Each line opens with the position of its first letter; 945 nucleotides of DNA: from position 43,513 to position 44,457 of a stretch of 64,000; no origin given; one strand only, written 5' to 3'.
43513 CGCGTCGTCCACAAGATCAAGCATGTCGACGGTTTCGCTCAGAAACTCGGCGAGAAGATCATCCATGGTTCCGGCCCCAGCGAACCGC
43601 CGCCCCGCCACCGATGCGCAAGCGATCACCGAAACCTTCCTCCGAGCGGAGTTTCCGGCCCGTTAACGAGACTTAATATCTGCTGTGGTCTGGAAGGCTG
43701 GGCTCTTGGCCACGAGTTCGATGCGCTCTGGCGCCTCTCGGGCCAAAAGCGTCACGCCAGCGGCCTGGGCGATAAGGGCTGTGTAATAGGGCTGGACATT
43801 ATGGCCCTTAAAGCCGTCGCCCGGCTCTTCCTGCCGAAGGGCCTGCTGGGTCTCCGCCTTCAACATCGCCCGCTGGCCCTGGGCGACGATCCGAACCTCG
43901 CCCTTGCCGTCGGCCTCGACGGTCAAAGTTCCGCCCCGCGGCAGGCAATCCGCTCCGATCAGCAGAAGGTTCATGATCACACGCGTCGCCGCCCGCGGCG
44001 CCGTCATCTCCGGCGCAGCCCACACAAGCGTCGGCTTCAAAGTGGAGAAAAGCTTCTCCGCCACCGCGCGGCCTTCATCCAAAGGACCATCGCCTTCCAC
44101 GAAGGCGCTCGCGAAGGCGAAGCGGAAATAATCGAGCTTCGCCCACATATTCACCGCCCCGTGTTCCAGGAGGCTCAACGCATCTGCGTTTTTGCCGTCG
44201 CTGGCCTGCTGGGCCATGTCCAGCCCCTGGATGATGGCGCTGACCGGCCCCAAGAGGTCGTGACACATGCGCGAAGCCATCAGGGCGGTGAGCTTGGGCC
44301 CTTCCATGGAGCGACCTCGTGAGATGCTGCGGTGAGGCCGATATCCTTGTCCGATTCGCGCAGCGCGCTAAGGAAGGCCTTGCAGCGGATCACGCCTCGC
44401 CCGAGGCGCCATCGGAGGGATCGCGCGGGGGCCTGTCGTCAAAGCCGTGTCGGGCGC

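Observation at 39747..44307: ChpT-type phosphotransferase in line with a CheA-REC hybrid kinase, CheY and CheR, with no CheW, CheB or MCP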

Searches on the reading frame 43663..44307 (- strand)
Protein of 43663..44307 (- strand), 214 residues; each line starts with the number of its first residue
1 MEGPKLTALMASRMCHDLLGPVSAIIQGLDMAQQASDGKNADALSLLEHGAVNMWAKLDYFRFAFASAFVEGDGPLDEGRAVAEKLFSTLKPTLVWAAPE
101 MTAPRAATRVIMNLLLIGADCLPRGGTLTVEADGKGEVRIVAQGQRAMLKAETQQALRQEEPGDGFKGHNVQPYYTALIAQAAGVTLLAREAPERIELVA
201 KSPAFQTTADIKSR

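Call 3: search_protein_families(library=pfam, proteins=[window:43663-44307:-], max_evalue=0.01)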
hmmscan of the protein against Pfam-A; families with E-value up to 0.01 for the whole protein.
window:43663-44307:- (214 aa): 1 family
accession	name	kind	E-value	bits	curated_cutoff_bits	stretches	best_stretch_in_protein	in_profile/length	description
PF10090.15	HPTransfase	-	2e-30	105.5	22.9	1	77-191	2-119/123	Histidine phosphotransferase C-terminal domain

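Call 4: search_protein_families(library=ncbifam, proteins=[window:43663-44307:-], max_evalue=0.01)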
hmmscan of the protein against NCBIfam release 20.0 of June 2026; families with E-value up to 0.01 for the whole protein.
window:43663-44307:- (214 aa): 2 families
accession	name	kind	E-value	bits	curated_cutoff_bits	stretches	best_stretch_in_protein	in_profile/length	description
NF046025.1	HisPtaseChptCaul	equivalog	1.8e-45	154.9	225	1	5-201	3-203/204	histidine phosphotransferase ChpT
NF046018.1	HisPtaseChptBrucRhz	equivalog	8.9e-41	139.6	240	1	3-200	8-210/211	histidine phosphotransferase ChpT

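Call 9: find_homologous_proteins(query=window:43663-44307:-, max_evalue=0.00001)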
Query window:43663-44307:- (214 aa): 66 proteins with E <= 0.00001 among 814 candidates.
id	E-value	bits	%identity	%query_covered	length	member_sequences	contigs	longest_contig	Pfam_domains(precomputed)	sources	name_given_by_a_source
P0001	6.7e-131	452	97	100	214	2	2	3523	PF10090.16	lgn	-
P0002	1.3e-122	425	90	100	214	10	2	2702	PF10090.16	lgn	-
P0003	8.6e-114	396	100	86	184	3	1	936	PF10090.16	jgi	jgi:histidine phosphotransferase ChpT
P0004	2.9e-107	375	79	100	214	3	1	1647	PF10090.16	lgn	-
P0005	6.5e-107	374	80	100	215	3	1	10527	PF10090.16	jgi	jgi:histidine phosphotransferase ChpT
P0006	6.5e-106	370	79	100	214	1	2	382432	PF10090.16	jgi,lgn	jgi:histidine phosphotransferase ChpT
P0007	4.8e-75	270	59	97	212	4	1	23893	PF10090.16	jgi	jgi:histidine phosphotransferase ChpT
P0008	1.5e-69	252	58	96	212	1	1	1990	PF10090.16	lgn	-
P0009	2.4e-67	244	56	96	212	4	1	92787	PF10090.16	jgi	jgi:histidine phosphotransferase ChpT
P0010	1.3e-65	239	57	96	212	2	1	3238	PF10090.16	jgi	jgi:histidine phosphotransferase ChpT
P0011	6.7e-65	236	54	97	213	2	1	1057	PF10090.16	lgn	-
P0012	3.5e-64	234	54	98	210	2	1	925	PF10090.16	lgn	-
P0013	1.3e-63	232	55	93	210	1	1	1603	PF10090.16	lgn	-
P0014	2.4e-63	231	55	96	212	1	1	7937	PF10090.16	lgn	-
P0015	1.4e-62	229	54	96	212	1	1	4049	PF10090.16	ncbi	ncbi:MAG: histidine phosphotransferase family protein [Hyphomonadaceae bacterium]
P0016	2.0e-62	228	54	98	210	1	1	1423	PF10090.16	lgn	-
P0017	3.7e-62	227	55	96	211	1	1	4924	PF10090.16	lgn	-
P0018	4.8e-62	227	54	97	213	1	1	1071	PF10090.16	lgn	-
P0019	6.3e-62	227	54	96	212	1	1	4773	PF10090.16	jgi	jgi:histidine phosphotransferase ChpT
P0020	6.3e-62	227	56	96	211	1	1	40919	PF10090.16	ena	-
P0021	6.6e-62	227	54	97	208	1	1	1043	PF10090.16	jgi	jgi:histidine phosphotransferase ChpT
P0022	8.1e-62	226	56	96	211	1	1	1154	PF10090.16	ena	-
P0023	8.6e-62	226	54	97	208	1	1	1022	PF10090.16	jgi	jgi:histidine phosphotransferase ChpT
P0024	2.5e-61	225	53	95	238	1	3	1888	PF10090.16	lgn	-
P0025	7.2e-61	223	50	98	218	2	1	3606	PF10090.16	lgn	-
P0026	1.0e-60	223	54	96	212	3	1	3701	PF10090.16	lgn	-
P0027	1.4e-60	222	54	96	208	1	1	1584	PF10090.16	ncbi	-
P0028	2.5e-60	221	55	96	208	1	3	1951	PF10090.16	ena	-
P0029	4.4e-60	221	50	98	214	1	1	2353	PF10090.16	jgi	-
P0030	5.0e-60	221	52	97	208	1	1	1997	PF10090.16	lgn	-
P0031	7.4e-60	220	53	97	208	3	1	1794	PF10090.16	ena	-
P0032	8.6e-60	220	51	98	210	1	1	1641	PF10090.16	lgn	-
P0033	1.5e-59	219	52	92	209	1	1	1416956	PF10090.16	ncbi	-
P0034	9.2e-59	216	51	96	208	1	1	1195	PF10090.16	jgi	-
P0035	1.7e-58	216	52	96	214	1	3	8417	PF10090.16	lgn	-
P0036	1.9e-58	215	52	96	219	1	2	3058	PF10090.16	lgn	-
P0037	3.6e-58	214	50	97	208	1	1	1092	PF10090.16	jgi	jgi:histidine phosphotransferase ChpT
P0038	1.0e-57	213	50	97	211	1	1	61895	PF10090.16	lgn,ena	-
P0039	1.4e-57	212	55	96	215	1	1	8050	PF10090.16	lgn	-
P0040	1.6e-57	212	46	98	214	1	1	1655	PF10090.16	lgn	-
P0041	2.0e-57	212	53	95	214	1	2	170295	PF10090.16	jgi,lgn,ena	jgi:histidine phosphotransferase ChpT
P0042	4.8e-57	211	49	97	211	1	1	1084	PF10090.16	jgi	jgi:histidine phosphotransferase ChpT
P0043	7.6e-57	210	50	96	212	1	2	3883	PF10090.16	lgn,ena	-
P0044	1.0e-56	210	48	96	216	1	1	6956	PF10090.16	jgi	jgi:histidine phosphotransferase ChpT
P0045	1.8e-56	209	51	98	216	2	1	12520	PF10090.16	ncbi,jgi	jgi:histidine phosphotransferase ChpT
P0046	1.8e-56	209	53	94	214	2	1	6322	PF10090.16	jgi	jgi:histidine phosphotransferase ChpT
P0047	2.5e-56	208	48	96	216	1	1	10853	PF10090.16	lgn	-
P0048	2.6e-56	208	50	97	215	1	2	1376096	PF10090.16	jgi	jgi:histidine phosphotransferase ChpT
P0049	5.1e-56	207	49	94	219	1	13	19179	PF10090.16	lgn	-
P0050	1.7e-55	206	50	96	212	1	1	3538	PF10090.16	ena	-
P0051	3.6e-55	205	52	94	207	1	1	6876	PF10090.16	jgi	jgi:histidine phosphotransferase ChpT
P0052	3.2e-53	198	45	98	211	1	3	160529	PF10090.16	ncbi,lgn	ncbi:MAG: histidine phosphotransferase family protein [Hyphomonadaceae bacterium]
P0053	3.5e-51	192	48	92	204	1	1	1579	PF10090.16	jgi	jgi:histidine phosphotransferase ChpT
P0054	5.3e-48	181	54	78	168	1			PF10090.16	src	-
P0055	5.0e-46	175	51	86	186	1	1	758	PF10090.16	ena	-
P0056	1.0e-25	109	37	86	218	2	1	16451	PF10090.16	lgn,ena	-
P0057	3.3e-24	104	36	86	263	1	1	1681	PF10090.16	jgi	jgi:histidine phosphotransferase ChpT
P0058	1.3e-23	102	49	55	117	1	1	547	PF10090.16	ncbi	-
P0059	6.3e-20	90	33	87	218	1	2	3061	PF10090.16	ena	-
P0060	1.3e-19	89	33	87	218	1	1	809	PF10090.16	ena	-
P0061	1.4e-19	89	33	87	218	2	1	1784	PF10090.16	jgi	jgi:histidine phosphotransferase ChpT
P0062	1.6e-19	88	33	89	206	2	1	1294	PF10090.16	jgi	jgi:histidine phosphotransferase ChpT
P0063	2.3e-19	88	33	87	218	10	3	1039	PF10090.16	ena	-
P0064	4.8e-19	87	33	87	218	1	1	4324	PF10090.16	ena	-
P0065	1.7e-18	85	31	94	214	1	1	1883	PF10090.16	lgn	-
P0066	2.8e-10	58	30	84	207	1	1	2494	PF10090.16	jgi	jgi:histidine phosphotransferase ChpT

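Call 13: find_encoding_contigs(protein=P0048, flank=8000, max_places=2)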
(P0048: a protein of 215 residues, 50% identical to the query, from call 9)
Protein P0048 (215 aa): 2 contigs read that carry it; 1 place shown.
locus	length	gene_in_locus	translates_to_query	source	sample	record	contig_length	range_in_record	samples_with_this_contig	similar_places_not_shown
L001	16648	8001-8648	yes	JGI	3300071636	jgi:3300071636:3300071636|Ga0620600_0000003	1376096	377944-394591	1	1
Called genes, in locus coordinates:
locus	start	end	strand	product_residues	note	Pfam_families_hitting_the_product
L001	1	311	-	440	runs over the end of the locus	PF00006:ATP-synt_ab, PF18269:T3SS_ATPase_C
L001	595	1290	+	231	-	PF00072:Response_reg, PF00486:Trans_reg_C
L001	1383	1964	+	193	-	PF00072:Response_reg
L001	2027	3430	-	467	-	PF19425:Csd3_N2, PF01551:Peptidase_M23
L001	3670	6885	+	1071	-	PF11739:YdbH-like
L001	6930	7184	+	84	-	PF13617:Lipoprotein_19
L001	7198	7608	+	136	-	PF07027:DUF1318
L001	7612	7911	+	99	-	-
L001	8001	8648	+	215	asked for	PF10090:HPTransfase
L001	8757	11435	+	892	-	PF01627:Hpt, PF02895:H-kinase_dim, PF02518:HATPase_c, PF01584:CheW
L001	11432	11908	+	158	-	PF01584:CheW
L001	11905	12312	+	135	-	PF00072:Response_reg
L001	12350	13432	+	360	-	PF00072:Response_reg, PF01339:CheB_methylest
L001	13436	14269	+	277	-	PF03705:CheR_N, PF01739:CheR, PF13649:Methyltransf_25 (faint), PF08242:Methyltransf_12 (faint)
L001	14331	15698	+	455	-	PF01212:Beta_elim_lyase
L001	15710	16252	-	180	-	-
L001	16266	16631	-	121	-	-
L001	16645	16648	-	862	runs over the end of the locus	PF02861:Clp_N, PF23569:NBD_SMAX1 (weak), PF00004:AAA, PF17871:AAA_lid_9, PF07724:AAA_2, PF00004:AAA, PF07728:AAA_5, PF10431:ClpB_D2-small, +6 more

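Call 14: find_encoding_contigs(protein=P0056, flank=8000, max_places=2)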
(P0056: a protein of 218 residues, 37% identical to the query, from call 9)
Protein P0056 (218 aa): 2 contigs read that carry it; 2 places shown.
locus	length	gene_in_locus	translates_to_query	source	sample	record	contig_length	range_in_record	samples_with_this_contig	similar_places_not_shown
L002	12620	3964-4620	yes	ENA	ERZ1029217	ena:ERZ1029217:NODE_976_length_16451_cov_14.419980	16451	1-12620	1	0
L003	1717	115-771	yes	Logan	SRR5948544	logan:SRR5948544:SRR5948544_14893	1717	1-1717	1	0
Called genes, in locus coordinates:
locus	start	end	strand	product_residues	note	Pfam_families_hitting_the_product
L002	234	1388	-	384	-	-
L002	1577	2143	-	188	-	PF06577:EipA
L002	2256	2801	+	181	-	-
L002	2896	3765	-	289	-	PF00459:Inositol_P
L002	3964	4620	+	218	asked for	PF10090:HPTransfase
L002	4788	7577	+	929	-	PF01627:Hpt, PF02895:H-kinase_dim, PF02518:HATPase_c, PF01584:CheW, PF00072:Response_reg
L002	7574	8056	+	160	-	PF01584:CheW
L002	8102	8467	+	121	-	PF00072:Response_reg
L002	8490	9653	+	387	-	PF00072:Response_reg, PF01339:CheB_methylest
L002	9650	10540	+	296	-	PF03705:CheR_N, PF08241:Methyltransf_11 (faint), PF08242:Methyltransf_12 (faint), PF01739:CheR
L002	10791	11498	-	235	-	PF00072:Response_reg, PF00486:Trans_reg_C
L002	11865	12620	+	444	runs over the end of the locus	PF02874:ATP-synt_ab_N (weak), PF00006:ATP-synt_ab, PF18269:T3SS_ATPase_C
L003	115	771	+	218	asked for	PF10090:HPTransfase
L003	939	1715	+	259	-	?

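Call 15: find_encoding_contigs(protein=P0052, flank=8000, max_places=2)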
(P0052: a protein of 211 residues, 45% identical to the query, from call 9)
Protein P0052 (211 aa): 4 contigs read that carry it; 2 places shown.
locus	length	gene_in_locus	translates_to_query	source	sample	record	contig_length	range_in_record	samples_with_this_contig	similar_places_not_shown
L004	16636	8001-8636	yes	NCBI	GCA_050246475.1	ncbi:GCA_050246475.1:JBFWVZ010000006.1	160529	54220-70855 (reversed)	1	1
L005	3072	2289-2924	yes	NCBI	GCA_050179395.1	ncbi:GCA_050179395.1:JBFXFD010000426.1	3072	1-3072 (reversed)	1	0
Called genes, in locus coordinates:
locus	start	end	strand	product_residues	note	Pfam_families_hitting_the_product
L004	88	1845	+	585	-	PF00501:AMP-binding, PF13193:AMP-binding_C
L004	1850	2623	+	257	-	PF00378:ECH_1, PF16113:ECH_2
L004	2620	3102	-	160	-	PF13545:HTH_Crp_2 (faint)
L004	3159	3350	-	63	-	-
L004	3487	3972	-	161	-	PF00210:Ferritin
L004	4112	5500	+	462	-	PF13520:AA_permease_2, PF00324:AA_permease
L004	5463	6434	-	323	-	PF12146:Hydrolase_4, PF00561:Abhydrolase_1, PF12697:Abhydrolase_6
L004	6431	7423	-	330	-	PF00478:IMPDH, PF03060:NMO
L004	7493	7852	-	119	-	-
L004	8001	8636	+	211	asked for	PF10090:HPTransfase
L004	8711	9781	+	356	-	PF01627:Hpt, PF02518:HATPase_c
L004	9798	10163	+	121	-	PF00072:Response_reg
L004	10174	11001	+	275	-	PF01739:CheR, PF08242:Methyltransf_12 (faint)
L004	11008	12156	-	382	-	PF00365:PFK, PF01513:NAD_kinase (weak)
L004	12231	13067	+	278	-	PF08659:KR (weak), PF00106:adh_short, PF13561:adh_short_C2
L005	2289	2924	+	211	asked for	PF10090:HPTransfase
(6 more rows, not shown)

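Call 23: find_related_loci(query=A3, collection=genome_contigs, flank=8000)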
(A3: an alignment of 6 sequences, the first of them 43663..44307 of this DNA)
Query A3 (214 aa) in genome_contigs; peptide patterns used: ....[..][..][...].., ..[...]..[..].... (x = any residue, [..] = any of these).
322 stretches matched a pattern; 300 encode a relative of the query (tblastn E <= 1e-3); the best 80 are kept; 80 distinct loci.
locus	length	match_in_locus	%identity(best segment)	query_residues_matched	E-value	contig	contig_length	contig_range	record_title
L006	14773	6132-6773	91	1-214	2e-131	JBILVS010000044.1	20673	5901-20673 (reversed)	MAG: Caulobacterales bacterium isolate ME2018-08-20_3300044629_group8_bin20 Rohwer_bin1879_scaffold_1755_c1, whole genom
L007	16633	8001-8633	59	1-207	4e-82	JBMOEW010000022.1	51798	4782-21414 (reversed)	MAG: Caulobacterales bacterium isolate Deming_bin.143 contig1054, whole genome shotgun sequence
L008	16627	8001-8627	56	1-205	2e-71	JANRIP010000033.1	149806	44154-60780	MAG: Hyphomonadaceae bacterium isolate bins.142 k141_139222, whole genome shotgun sequence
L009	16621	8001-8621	56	1-206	5e-70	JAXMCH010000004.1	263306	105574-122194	MAG: Hyphomonadaceae bacterium isolate STL-PRO5 C1.154.fa-4, whole genome shotgun sequence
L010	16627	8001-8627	55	1-208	2e-69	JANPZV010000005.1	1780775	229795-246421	MAG: Terricaulis sp. isolate 26_gen_w_cov.4 c500, whole genome shotgun sequence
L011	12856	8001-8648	53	1-213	6e-69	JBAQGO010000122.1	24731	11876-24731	MAG: Vitreimonas sp. isolate MFD09383_ilm_asm_bin7 k127_84632, whole genome shotgun sequence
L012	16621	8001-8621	55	2-206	2e-68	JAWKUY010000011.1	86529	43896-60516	MAG: Hyphomonadaceae bacterium isolate ABC2.69 ABC2.69.fa-11, whole genome shotgun sequence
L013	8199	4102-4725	55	1-206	1e-68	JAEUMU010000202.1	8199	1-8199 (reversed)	MAG: Hyphomonadaceae bacterium isolate new MAG-155 k141_4254956, whole genome shotgun sequence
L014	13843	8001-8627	54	1-208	7e-68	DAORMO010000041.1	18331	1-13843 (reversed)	MAG TPA_asm: Terricaulis sp. isolate AMR_MDS_5471 NODE_2331_length_18331_cov_3.184614, whole genome shotgun sequence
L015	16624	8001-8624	55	1-206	7e-68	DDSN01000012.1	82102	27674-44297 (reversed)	MAG TPA_asm: Hyphomonadaceae bacterium UBA2389 UBA2389_contig_12973, whole genome shotgun sequence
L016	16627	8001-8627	55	1-206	6e-68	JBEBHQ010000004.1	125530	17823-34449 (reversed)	MAG: Terricaulis sp. isolate SF1_2_2 NODE_98_length_125530_cov_13.916695, whole genome shotgun sequence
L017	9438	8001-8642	51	1-213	1e-67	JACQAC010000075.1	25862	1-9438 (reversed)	MAG: Proteobacteria bacterium isolate NC_groundwater_906_Pr1_S-0.2um_62_15 Montesol18-Sp2_coassembly_scaffold_277473, wh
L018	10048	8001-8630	55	1-206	5e-67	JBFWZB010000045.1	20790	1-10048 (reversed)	MAG: Hyphomonadaceae bacterium isolate CA_2019_TPBS_178 NODE_11755_length_20790_cov_17.829212_TPBS, whole genome shotgun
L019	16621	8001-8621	54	1-206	4e-67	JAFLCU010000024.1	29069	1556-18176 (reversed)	MAG: Caulobacterales bacterium isolate UWPOB_CAULO3 gnl_X_PLDDGKKH_24, whole genome shotgun sequence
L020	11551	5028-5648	53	1-206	6e-67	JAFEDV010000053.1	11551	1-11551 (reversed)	MAG: Proteobacteria bacterium isolate SZAS-9 LIN-598__53__length-11551, whole genome shotgun sequence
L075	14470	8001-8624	49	1-203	2e-60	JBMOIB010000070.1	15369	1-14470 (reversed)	MAG: Caulobacterales bacterium isolate Deming_bin.384 contig10655, whole genome shotgun sequence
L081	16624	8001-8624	47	1-203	3e-56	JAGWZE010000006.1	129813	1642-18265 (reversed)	MAG: Alphaproteobacteria bacterium isolate REEB506 contig-150_128, whole genome shotgun sequence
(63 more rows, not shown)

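Call 38: find_encoding_contigs(protein=P0006, flank=9000, max_places=2)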
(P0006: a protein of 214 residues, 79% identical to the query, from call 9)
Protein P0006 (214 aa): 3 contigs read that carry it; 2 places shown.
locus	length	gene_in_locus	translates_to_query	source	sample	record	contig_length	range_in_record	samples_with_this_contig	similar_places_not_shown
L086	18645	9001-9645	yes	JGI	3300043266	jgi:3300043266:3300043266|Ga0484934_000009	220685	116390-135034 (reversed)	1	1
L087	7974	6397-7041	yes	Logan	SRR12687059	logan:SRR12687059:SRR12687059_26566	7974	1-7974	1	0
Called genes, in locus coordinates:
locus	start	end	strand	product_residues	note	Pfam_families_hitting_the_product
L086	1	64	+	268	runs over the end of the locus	PF10609:ParA, PF00142:Fer4_NifH (weak), PF01656:CbiA, PF02374:ArsA_ATPase (weak), PF13614:AAA_31, PF06564:CBP_BcsQ (weak)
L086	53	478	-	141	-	-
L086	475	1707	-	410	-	PF00006:ATP-synt_ab, PF18269:T3SS_ATPase_C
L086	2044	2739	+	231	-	PF00072:Response_reg, PF00486:Trans_reg_C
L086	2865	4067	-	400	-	PF19425:Csd3_N2, PF01551:Peptidase_M23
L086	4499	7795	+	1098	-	PF11739:YdbH-like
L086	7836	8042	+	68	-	PF13617:Lipoprotein_19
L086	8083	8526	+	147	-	PF07027:DUF1318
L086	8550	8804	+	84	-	-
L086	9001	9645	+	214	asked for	PF10090:HPTransfase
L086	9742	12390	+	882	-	PF01627:Hpt, PF02895:H-kinase_dim, PF02518:HATPase_c, PF01584:CheW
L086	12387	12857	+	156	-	PF01584:CheW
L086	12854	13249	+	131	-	PF00072:Response_reg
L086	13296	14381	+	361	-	PF00072:Response_reg, PF01339:CheB_methylest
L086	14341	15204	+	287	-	PF03705:CheR_N, PF01739:CheR, PF08242:Methyltransf_12 (faint), PF13649:Methyltransf_25 (faint)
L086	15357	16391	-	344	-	PF03969:AFG1_ATPase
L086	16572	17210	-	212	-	-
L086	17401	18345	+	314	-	PF19576:Acyltransf_2, PF01553:Acyltransferase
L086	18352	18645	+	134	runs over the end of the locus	PF13622:4HBT_3, PF03061:4HBT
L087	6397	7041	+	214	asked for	PF10090:HPTransfase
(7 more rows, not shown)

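Call 39: find_encoding_contigs(protein=P0005, flank=9000, max_places=2)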
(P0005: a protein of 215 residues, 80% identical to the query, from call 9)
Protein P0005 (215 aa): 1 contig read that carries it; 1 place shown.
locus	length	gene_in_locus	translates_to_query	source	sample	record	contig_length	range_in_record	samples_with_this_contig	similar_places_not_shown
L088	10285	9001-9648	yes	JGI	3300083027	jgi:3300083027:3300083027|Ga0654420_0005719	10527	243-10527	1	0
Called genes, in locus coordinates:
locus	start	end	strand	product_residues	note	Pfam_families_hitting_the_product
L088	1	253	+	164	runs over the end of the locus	?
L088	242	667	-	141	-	PF02050:FliJ (weak)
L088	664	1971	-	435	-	PF00006:ATP-synt_ab, PF18269:T3SS_ATPase_C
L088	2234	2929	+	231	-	PF00072:Response_reg, PF00486:Trans_reg_C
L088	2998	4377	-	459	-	PF19425:Csd3_N2 (weak), PF01551:Peptidase_M23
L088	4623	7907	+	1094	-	PF11739:YdbH-like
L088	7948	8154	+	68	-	PF13617:Lipoprotein_19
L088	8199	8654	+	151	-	PF07027:DUF1318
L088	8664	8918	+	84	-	-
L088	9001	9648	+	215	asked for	PF10090:HPTransfase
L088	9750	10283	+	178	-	?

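Call 40: find_encoding_contigs(protein=window:43663-44307:-, flank=10000, max_places=4)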
Protein window:43663-44307:- (214 aa): 23 contigs read that carry it; 3 places shown.
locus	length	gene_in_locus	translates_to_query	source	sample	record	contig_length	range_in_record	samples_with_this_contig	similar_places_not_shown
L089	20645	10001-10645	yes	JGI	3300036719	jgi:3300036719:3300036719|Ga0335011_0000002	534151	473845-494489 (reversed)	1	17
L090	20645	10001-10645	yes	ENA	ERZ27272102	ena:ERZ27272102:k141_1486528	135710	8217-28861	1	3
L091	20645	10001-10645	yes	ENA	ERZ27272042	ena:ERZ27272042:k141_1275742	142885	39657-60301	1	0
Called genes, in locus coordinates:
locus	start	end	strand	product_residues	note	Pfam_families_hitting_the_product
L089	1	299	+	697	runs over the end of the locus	PF00771:FHIPEP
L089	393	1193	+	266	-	PF06564:CBP_BcsQ, PF10609:ParA (weak), PF13614:AAA_31, PF01656:CbiA, PF02374:ArsA_ATPase (faint)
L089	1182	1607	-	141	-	PF02050:FliJ (weak)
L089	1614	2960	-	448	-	PF02874:ATP-synt_ab_N (weak), PF00006:ATP-synt_ab, PF18269:T3SS_ATPase_C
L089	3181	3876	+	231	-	PF00072:Response_reg, PF00486:Trans_reg_C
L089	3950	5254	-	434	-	PF19425:Csd3_N2, PF01551:Peptidase_M23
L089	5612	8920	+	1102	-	PF11739:YdbH-like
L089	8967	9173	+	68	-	PF13617:Lipoprotein_19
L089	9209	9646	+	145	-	PF07027:DUF1318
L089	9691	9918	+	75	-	-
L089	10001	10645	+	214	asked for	PF10090:HPTransfase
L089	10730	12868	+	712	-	PF01627:Hpt, PF02895:H-kinase_dim (faint), PF02518:HATPase_c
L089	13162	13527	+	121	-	PF00072:Response_reg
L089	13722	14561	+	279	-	PF01739:CheR, PF13489:Methyltransf_23 (weak), PF13649:Methyltransf_25 (faint), PF08242:Methyltransf_12 (faint)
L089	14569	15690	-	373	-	PF03969:AFG1_ATPase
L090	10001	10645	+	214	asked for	PF10090:HPTransfase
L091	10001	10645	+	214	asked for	PF10090:HPTransfase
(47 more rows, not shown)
